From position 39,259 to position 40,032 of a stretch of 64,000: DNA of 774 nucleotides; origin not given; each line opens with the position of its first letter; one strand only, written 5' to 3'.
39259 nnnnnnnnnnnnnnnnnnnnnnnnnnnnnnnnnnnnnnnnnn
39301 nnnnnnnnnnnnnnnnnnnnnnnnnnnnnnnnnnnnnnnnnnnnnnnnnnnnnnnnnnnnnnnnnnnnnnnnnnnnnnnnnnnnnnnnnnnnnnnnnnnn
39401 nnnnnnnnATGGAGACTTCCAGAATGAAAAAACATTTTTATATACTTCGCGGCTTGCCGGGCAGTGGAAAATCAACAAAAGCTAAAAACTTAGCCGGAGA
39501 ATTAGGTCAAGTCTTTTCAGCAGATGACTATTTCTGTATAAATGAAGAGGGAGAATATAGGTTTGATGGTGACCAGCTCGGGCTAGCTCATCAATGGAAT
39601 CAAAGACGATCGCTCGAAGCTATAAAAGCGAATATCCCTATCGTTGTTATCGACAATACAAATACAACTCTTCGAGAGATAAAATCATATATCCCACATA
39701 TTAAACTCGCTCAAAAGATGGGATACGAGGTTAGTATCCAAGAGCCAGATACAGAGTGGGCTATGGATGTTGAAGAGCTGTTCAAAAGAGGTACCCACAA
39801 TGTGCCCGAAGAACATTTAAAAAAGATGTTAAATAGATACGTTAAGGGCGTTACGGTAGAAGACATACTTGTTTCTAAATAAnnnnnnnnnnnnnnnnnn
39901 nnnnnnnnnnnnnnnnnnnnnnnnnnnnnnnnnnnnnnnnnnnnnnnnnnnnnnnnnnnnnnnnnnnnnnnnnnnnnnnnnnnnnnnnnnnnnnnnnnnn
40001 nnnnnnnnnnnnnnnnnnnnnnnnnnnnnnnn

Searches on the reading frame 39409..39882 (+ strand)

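Call 67: search_protein_families(library=pfam, proteins=[window:39409-39882:+], max_evalue=0.001)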
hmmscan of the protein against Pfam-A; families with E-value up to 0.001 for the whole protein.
window:39409-39882:+ (157 aa): 1 family
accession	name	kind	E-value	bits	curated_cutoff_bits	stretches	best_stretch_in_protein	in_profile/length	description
PF13671.12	AAA_33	-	3.2e-13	50.6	27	1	12-144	3-140/143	AAA domain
